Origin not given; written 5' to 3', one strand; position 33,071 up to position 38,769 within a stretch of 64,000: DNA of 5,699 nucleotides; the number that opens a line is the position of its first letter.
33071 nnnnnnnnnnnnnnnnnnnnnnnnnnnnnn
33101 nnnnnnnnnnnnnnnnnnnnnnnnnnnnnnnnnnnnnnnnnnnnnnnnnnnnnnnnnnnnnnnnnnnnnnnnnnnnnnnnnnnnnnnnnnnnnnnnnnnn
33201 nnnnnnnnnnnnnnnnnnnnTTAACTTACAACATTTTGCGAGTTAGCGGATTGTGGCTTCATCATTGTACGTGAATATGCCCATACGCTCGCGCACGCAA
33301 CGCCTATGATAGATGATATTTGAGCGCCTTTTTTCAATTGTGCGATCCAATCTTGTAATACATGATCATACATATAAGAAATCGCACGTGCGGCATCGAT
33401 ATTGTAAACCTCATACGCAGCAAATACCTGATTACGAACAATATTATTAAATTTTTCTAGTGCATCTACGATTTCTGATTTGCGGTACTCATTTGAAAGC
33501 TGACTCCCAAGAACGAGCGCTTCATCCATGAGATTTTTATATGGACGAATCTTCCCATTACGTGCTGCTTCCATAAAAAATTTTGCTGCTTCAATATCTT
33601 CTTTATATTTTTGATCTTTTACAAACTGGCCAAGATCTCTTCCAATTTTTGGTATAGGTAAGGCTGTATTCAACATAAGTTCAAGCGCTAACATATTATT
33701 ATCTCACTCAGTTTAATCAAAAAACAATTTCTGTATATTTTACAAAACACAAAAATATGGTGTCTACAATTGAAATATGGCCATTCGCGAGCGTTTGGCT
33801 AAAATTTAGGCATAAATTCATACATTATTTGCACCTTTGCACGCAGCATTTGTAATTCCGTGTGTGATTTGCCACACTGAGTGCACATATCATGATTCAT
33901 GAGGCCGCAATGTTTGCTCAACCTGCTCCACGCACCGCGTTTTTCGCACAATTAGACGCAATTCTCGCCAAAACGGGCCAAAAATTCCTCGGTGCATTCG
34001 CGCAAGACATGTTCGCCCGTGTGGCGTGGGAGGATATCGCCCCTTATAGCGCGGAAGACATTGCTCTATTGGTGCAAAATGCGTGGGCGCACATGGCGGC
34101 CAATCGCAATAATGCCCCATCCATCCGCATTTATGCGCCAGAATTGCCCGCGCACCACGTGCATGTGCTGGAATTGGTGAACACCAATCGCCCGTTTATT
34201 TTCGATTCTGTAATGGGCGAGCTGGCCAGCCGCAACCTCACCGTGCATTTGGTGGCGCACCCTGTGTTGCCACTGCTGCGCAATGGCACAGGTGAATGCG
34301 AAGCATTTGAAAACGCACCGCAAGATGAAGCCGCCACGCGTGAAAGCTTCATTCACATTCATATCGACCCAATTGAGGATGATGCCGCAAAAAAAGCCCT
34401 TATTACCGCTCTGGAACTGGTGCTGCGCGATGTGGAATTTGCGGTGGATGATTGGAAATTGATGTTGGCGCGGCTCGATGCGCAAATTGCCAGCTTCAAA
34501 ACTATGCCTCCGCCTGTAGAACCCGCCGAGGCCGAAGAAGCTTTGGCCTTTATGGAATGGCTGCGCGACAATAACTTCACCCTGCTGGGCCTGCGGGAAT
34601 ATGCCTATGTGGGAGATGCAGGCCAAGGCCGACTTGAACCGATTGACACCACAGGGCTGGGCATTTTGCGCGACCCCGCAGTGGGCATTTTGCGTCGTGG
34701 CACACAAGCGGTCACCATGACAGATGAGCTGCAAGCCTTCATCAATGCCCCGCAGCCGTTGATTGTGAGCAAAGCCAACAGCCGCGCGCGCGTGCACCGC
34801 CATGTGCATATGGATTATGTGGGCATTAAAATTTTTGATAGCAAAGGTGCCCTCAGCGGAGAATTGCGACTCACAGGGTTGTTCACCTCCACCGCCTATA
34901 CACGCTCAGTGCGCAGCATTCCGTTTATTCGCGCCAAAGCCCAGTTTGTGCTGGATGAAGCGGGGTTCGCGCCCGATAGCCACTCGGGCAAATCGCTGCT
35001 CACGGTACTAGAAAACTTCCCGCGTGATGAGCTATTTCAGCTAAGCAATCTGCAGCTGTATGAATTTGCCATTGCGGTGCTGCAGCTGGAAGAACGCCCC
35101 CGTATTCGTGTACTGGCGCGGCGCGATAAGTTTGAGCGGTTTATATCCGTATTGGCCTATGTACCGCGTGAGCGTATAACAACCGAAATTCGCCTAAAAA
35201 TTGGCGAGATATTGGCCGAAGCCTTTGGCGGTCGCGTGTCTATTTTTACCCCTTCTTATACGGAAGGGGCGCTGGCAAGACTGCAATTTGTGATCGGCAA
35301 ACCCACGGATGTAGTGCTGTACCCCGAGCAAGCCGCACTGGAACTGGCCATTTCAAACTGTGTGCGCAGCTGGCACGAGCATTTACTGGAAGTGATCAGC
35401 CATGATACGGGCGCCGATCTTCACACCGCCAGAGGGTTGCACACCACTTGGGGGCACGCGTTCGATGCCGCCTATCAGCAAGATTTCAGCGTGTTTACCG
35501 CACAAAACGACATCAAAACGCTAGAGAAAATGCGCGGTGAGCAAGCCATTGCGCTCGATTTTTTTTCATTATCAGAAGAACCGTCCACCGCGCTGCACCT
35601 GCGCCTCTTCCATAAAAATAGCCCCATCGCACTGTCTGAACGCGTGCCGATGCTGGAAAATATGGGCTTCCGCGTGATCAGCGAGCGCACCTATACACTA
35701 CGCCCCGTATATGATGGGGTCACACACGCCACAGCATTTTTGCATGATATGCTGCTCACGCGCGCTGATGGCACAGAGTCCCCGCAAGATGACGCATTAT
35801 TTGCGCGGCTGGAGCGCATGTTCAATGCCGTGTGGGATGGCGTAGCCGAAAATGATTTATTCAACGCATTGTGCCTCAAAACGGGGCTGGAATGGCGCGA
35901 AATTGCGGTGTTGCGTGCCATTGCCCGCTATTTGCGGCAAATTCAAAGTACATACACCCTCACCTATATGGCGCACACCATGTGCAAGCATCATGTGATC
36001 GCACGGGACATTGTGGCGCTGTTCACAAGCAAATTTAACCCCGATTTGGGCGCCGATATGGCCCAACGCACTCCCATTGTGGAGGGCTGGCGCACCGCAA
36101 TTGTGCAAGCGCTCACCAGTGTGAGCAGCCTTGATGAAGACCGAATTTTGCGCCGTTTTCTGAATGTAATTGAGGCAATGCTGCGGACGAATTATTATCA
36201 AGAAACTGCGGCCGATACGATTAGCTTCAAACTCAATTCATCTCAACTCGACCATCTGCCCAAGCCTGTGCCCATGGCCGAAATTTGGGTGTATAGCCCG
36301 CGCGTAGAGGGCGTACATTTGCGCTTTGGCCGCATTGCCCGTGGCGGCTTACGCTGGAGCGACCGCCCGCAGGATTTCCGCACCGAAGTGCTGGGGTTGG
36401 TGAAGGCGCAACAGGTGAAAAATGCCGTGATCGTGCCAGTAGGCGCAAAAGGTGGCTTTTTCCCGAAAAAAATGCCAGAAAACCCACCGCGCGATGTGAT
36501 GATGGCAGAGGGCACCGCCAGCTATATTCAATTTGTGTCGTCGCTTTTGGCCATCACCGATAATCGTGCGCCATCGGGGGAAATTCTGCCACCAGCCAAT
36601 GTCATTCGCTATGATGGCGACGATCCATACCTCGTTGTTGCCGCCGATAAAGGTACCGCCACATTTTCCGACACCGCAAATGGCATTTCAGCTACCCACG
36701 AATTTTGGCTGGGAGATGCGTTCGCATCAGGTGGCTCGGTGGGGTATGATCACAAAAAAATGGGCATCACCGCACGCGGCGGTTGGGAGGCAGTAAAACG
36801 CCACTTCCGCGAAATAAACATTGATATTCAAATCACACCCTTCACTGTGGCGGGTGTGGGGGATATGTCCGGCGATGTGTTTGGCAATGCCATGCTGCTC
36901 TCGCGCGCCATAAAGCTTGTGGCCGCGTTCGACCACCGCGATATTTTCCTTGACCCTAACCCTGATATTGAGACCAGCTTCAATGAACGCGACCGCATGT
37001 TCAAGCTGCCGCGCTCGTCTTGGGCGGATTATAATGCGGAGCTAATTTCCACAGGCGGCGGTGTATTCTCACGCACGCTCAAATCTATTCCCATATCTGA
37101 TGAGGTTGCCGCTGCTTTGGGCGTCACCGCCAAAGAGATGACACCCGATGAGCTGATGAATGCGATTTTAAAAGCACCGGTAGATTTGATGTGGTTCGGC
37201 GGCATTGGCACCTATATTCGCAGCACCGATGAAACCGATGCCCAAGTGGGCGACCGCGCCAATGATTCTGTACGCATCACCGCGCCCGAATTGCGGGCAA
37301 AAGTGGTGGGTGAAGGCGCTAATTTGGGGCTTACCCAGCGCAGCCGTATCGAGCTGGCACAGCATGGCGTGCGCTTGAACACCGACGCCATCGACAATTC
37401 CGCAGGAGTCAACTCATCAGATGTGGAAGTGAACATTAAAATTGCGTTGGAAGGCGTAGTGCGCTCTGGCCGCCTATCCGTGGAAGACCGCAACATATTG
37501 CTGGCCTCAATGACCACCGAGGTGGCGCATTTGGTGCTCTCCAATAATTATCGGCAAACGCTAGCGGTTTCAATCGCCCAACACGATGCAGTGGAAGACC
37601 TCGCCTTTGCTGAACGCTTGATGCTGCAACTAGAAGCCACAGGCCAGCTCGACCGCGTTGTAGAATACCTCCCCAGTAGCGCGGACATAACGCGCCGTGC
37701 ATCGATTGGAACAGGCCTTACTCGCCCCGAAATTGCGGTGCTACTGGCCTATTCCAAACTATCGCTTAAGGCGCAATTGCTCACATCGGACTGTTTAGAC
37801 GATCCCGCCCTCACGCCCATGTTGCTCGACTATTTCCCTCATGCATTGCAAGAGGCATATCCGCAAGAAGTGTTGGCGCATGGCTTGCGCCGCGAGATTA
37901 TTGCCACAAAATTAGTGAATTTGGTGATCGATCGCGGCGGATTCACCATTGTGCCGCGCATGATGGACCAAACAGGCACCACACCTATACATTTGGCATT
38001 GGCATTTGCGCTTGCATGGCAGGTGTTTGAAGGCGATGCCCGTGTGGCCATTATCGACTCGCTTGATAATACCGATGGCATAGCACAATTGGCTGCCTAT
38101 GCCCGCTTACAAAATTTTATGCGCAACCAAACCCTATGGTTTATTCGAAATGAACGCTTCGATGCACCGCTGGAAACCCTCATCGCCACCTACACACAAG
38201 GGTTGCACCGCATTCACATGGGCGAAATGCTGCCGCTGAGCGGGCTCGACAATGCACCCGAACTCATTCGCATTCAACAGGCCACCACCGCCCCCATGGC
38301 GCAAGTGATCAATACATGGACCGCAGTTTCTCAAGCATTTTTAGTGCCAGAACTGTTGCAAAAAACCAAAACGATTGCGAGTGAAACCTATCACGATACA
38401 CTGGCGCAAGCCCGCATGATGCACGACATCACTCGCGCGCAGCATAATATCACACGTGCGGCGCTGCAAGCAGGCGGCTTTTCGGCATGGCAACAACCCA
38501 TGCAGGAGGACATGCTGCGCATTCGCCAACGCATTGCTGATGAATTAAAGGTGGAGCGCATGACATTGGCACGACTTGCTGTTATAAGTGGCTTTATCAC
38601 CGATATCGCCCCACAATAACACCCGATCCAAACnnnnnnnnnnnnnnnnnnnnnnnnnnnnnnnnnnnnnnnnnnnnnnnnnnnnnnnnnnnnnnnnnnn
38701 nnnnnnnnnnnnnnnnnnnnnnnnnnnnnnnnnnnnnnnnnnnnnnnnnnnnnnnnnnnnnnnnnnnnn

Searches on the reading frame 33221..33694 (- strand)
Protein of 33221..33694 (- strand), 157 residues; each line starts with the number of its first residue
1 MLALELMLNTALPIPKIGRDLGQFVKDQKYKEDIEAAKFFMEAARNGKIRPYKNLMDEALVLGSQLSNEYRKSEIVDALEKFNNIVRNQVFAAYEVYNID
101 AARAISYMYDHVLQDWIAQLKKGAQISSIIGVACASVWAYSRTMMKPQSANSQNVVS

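Call 23: search_protein_families(library=pfam, proteins=[window:33221-33694:-], max_evalue=0.01)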
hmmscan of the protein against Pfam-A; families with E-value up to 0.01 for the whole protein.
window:33221-33694:- (157 aa): 2 families
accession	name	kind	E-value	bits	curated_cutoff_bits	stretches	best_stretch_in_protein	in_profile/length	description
PF20027.4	DUF6435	-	0.0019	18.6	26.9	1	30-63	17-47/53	Family of unknown function (DUF6435)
PF19841.4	GldN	-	0.0042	17.2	23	1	38-134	37-123/228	Gliding motility associated protein GldN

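Call 57: search_protein_families(library=phrogs, proteins=[window:33221-33694:-], max_evalue=0.1)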
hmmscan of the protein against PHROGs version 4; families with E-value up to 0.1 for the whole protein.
window:33221-33694:- (157 aa): 1 family
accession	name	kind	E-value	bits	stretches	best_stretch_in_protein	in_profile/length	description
phrog_7104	-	unknown function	0.031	14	1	28-107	344-425/463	-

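Call 58: search_protein_families(library=padloc, proteins=[window:33221-33694:-], max_evalue=0.1)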
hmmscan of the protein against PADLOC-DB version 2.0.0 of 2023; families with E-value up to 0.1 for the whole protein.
window:33221-33694:- (157 aa): 1 family
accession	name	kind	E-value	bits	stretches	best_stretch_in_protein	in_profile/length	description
PDLC04605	PDC-M37B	-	0.0096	13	1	19-143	11-138/518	-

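Call 94: list_cluster_members(proteins=[window:33221-33694:-, window:39298-39705:-, window:45201-45725:+, window:45243-45725:+, window:57385-57789:+, window:4840-6198:-, window:9180-9671:+, window:14368-14712:+])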
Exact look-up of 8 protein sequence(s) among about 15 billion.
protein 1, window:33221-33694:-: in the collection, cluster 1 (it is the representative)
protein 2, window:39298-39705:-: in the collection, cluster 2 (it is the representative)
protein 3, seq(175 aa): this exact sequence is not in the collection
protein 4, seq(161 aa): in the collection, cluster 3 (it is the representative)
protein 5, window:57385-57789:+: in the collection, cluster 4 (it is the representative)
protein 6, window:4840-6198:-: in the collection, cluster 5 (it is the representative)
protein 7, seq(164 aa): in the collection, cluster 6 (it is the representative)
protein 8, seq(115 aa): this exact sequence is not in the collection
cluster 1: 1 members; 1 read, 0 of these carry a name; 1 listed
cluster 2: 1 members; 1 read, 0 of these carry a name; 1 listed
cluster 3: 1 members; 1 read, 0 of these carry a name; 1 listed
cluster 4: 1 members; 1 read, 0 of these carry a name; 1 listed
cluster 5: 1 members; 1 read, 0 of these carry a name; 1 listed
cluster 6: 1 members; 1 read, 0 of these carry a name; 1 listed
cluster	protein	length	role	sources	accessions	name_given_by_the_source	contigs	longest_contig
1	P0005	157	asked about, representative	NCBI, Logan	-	-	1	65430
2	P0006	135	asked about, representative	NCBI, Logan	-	-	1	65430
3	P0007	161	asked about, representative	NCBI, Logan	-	-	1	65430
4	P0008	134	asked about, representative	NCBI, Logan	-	-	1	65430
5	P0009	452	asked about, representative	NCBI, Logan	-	-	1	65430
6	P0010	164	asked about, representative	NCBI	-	-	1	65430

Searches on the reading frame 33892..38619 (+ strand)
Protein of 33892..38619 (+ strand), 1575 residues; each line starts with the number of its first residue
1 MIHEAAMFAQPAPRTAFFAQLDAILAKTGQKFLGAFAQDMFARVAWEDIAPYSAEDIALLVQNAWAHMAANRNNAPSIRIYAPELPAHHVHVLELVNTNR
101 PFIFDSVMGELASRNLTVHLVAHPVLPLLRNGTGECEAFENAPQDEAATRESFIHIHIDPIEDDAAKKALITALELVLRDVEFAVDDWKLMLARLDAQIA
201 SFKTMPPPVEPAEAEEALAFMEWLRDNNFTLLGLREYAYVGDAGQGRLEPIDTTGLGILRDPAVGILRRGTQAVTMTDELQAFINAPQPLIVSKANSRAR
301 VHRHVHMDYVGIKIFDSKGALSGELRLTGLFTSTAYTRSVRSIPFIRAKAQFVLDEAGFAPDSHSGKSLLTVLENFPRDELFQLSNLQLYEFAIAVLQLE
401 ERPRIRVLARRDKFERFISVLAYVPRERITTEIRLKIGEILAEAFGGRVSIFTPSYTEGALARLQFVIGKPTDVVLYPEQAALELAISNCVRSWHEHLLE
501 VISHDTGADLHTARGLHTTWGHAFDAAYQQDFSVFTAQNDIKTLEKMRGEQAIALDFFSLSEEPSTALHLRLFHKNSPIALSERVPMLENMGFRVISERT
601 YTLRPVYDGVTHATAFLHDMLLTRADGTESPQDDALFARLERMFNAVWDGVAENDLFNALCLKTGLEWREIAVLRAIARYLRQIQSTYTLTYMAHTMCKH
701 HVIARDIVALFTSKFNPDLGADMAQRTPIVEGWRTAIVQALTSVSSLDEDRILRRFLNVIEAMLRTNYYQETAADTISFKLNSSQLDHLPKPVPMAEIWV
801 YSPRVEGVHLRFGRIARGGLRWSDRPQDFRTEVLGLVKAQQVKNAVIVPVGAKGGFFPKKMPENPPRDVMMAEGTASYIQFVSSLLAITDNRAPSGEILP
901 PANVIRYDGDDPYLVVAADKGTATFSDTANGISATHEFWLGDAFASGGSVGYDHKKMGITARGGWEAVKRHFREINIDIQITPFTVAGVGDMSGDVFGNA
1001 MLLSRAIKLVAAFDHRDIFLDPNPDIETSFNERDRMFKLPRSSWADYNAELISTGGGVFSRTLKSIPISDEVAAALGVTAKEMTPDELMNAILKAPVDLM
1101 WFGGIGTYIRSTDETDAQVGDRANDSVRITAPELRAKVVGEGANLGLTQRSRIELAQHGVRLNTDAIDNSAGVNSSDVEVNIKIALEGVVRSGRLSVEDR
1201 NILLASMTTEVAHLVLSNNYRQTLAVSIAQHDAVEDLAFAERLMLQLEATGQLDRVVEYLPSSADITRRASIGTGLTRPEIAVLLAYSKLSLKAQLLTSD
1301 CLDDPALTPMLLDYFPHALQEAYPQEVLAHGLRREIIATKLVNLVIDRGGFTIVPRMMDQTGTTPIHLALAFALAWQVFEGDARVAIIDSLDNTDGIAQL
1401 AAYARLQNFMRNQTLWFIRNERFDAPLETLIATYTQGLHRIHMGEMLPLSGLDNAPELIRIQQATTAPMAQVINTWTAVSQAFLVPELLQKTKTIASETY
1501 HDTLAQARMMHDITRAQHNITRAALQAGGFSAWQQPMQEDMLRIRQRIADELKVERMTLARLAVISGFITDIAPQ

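Call 41: search_protein_families(library=pfam, proteins=[window:33892-38619:+], max_evalue=0.00001)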
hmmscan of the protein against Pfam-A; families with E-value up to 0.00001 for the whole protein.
window:33892-38619:+ (1575 aa): 9 families
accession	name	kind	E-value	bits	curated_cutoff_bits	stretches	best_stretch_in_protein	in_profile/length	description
PF05088.18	Bac_GDH_CD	-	1.2e-248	826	22.8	1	737-1228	2-496/497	Bacterial NAD-glutamate dehydrogenase, catalytic domain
PF21074.2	GDH_C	-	7.1e-58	196.8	26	2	1273-1442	1-171/339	Glutamate dehydrogenase, C-terminal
PF21075.3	GDH_ACT1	-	4.8e-30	104.7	23.7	1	36-172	1-142/144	Glutamate dehydrogenase, ACT1 domain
PF21078.2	GDH_HM3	-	2.3e-25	88.9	24.6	1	652-717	1-66/66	Glutamate dehydrogenase, helical motif 3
PF21073.2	GDH_HM1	-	6e-23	81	21.2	1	343-402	1-60/60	Glutamate dehydrogenase, helical motif 1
PF21076.3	GDH_ACT2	-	3.8e-22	79.1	22.8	1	406-495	1-90/90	Glutamate dehydrogenase, ACT2 domain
PF21077.3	GDH_ACT3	-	3.4e-17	62.4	22.2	1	553-629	2-74/80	Glutamate dehydrogenase, ACT3 domain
PF00208.27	ELFV_dehydrog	-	1.1e-06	29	23.4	0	1135-1181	136-182/241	Glutamate/Leucine/Phenylalanine/Valine dehydrogenase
PF21079.2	GDH_HM2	-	4.7e-06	26.9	21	0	513-546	11-44/45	Glutamate dehydrogenase, helical motif 2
